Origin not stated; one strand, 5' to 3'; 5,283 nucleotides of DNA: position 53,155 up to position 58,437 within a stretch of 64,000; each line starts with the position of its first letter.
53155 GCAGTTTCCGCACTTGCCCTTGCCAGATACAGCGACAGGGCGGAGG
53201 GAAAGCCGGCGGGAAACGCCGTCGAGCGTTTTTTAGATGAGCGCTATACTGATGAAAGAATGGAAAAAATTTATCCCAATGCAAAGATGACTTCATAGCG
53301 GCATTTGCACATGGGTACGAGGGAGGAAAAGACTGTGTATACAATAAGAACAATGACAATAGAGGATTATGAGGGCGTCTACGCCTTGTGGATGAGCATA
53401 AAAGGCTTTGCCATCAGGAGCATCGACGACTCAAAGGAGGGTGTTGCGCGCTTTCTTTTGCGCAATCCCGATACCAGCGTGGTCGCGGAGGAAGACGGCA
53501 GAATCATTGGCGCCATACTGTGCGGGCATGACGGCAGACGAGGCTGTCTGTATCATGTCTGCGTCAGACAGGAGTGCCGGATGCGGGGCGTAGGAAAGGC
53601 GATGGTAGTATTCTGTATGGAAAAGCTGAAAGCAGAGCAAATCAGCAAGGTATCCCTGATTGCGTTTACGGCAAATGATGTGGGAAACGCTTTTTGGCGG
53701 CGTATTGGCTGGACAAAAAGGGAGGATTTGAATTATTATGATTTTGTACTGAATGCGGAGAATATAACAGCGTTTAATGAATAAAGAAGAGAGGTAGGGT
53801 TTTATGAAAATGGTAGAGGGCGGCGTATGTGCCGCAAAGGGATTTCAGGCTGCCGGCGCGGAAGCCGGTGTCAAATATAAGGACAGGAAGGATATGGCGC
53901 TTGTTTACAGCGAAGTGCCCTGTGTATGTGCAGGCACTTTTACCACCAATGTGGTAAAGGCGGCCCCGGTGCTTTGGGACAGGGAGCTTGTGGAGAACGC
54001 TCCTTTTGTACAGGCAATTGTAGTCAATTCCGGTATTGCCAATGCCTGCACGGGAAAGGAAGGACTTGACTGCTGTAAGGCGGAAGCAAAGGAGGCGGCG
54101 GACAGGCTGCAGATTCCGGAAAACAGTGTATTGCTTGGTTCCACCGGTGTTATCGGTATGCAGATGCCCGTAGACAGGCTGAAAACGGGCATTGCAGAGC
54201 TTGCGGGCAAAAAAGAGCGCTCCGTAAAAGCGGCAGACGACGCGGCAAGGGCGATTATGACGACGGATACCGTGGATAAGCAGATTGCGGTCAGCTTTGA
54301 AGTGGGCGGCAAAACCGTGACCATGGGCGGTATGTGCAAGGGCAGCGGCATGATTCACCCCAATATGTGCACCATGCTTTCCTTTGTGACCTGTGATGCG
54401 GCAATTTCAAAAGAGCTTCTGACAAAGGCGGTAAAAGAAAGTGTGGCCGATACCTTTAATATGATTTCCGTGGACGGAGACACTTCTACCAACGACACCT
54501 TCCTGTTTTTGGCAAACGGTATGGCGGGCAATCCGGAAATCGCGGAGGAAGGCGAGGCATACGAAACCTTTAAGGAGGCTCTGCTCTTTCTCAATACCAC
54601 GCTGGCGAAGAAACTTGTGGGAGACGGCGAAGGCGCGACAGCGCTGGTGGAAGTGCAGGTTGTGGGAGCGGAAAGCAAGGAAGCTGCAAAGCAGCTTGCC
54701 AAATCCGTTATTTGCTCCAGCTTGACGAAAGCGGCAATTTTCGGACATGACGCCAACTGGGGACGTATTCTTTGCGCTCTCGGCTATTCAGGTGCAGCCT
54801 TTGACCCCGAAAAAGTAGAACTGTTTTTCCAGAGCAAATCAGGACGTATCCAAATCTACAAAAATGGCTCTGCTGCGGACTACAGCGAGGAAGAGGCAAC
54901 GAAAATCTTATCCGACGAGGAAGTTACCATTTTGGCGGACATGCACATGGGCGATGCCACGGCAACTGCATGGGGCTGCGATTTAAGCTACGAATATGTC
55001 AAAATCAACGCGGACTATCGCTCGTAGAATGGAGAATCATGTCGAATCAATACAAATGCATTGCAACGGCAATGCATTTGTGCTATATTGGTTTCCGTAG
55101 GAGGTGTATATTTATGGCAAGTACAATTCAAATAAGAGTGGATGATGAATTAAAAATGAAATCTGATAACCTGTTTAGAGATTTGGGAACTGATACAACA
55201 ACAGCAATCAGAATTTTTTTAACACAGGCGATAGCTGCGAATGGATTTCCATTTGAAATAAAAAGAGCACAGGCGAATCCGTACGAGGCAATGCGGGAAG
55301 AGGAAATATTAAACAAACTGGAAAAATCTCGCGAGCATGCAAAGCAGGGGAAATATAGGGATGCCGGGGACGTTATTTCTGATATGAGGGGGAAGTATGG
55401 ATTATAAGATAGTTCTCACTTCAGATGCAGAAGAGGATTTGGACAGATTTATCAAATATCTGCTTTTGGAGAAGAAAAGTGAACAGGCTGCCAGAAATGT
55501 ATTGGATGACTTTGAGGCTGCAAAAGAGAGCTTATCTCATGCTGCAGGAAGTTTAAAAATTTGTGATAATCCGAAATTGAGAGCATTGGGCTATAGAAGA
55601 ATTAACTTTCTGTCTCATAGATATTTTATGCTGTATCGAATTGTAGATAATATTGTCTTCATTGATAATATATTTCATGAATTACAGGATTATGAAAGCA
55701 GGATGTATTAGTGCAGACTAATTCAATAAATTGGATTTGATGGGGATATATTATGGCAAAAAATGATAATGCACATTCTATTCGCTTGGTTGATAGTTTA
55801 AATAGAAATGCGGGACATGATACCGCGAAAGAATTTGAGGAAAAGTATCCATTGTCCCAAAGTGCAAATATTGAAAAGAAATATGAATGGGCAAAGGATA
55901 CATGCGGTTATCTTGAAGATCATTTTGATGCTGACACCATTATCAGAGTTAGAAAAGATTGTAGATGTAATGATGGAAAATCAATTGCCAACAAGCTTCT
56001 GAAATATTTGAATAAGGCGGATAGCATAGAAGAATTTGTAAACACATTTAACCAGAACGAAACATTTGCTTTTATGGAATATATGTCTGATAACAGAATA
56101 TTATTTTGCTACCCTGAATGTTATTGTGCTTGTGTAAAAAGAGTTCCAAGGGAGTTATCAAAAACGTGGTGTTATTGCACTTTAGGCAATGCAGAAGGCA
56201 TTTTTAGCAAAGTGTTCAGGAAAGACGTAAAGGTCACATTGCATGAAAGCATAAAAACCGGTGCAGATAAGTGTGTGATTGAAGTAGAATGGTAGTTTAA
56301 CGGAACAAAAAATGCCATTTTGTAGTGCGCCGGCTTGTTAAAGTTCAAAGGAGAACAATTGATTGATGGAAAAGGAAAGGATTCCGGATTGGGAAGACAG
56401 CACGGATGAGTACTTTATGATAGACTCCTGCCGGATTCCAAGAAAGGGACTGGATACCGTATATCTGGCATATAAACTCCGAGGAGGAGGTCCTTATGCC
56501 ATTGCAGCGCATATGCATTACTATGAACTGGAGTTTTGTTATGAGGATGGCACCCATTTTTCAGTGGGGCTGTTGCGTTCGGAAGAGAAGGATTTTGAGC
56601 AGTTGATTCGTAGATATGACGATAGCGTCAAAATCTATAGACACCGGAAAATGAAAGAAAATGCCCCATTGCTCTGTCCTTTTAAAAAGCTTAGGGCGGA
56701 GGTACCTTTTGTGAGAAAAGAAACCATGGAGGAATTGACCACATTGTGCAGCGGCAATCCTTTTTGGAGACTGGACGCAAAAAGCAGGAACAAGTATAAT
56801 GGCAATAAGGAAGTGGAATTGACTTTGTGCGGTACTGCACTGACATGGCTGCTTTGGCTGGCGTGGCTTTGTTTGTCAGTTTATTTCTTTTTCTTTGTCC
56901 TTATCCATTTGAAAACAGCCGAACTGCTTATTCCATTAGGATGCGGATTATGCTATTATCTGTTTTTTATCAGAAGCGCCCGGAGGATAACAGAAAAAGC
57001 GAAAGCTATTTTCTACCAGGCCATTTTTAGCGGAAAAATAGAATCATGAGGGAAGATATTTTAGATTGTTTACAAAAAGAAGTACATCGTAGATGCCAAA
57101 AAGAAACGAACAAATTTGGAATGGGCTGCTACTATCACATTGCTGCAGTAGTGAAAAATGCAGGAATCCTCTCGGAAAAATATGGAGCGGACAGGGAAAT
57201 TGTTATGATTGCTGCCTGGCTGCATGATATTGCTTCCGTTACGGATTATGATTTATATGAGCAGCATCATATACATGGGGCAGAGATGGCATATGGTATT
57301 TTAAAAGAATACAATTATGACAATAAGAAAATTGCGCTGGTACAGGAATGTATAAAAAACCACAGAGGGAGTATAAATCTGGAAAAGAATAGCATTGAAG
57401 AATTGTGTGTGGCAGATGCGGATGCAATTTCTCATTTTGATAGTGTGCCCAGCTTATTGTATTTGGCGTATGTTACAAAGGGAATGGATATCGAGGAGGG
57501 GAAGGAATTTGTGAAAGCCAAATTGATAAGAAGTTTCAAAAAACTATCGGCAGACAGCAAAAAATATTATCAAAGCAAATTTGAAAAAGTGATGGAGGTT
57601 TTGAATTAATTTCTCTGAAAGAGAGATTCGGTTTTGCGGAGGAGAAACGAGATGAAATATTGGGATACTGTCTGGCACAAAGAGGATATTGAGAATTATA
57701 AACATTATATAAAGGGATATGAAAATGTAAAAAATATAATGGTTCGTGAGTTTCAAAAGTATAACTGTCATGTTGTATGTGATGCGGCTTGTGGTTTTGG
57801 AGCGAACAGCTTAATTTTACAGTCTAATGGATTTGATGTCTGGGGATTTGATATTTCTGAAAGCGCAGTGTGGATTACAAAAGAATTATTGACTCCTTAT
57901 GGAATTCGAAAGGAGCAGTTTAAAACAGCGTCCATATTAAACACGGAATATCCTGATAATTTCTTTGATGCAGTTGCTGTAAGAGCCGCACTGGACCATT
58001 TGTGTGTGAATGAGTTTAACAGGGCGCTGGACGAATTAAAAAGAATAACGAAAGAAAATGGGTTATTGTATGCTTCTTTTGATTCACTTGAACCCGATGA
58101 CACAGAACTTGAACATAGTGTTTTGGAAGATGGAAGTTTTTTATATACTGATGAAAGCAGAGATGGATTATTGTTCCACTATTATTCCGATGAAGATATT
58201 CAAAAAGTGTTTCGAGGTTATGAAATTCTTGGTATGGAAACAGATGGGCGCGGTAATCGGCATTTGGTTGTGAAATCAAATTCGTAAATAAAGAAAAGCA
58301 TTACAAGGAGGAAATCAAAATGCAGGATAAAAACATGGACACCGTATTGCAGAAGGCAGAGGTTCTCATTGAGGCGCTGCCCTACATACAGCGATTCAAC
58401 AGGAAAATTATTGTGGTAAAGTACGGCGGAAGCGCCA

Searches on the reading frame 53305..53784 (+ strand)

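Call 76: search_protein_families(library=pfam, proteins=[window:53305-53784:+], max_evalue=0.00001)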
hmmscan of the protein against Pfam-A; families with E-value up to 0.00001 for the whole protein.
window:53305-53784:+ (159 aa): 4 families
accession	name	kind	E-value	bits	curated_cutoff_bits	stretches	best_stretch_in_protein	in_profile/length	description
PF00583.31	Acetyltransf_1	-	1.2e-12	48.5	20.7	1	45-136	23-116/116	Acetyltransferase (GNAT) family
PF13508.13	Acetyltransf_7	-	1.8e-10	41.5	27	1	57-137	4-83/84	Acetyltransferase (GNAT) domain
PF13673.13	Acetyltransf_10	-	2.8e-09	37.5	23.6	1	51-139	26-110/128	Acetyltransferase (GNAT) domain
PF13527.13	Acetyltransf_9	-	8.7e-06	26.2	25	0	13-137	1-125/127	Acetyltransferase (GNAT) domain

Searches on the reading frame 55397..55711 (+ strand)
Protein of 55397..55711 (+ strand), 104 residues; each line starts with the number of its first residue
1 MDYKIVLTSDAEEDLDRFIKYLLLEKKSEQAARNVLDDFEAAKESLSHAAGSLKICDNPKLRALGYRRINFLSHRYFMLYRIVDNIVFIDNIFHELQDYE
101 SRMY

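Call 76: search_protein_families(library=pfam, proteins=[window:55397-55711:+], max_evalue=0.00001)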
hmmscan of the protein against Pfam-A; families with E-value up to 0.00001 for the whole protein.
window:55397-55711:+ (104 aa): 1 family
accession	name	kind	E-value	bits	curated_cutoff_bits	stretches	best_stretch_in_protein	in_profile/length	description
PF05016.21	ParE_toxin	-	4.4e-10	40.4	23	1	5-99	1-89/89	ParE toxin of type II toxin-antitoxin system, parDE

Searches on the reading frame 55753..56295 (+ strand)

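Call 76: search_protein_families(library=pfam, proteins=[window:55753-56295:+], max_evalue=0.00001)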
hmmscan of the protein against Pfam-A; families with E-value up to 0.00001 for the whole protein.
window:55753-56295:+ (180 aa): 1 family
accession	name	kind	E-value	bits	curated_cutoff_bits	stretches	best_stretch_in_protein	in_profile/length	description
PF19641.4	DUF6144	-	1e-20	74.9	28.8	1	30-177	28-173/181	Family of unknown function (DUF6144)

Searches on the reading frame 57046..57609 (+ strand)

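Call 76: search_protein_families(library=pfam, proteins=[window:57046-57609:+], max_evalue=0.00001)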
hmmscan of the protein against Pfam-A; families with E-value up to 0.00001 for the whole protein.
window:57046-57609:+ (187 aa): 1 family
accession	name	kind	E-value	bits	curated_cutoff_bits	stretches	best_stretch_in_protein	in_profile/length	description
PF01966.28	HD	-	1.1e-14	55.1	22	1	29-129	2-114/116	HD domain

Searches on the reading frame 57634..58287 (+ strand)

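Call 26: search_protein_families(library=pfam, proteins=[window:57634-58287:+], max_evalue=0.001)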
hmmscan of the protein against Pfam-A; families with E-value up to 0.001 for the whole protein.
window:57634-58287:+ (217 aa): 6 families
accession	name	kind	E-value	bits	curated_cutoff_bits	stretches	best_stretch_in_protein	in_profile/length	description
PF08241.18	Methyltransf_11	-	3.1e-15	57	21.2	1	50-146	2-94/95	Methyltransferase domain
PF13649.12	Methyltransf_25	-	1.7e-14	54.7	27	1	48-143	1-97/97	Methyltransferase domain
PF13847.12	Methyltransf_31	-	8.9e-11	42.1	27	1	47-150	6-113/145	Methyltransferase domain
PF13489.12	Methyltransf_23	-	1.2e-08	35.3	27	1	48-194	26-155/164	Methyltransferase domain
PF08242.18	Methyltransf_12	-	3.2e-07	31.4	30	1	50-145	2-98/98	Methyltransferase domain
PF03848.20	TehB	-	0.00045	20.1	20.4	1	47-143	33-128/193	Tellurite resistance protein TehB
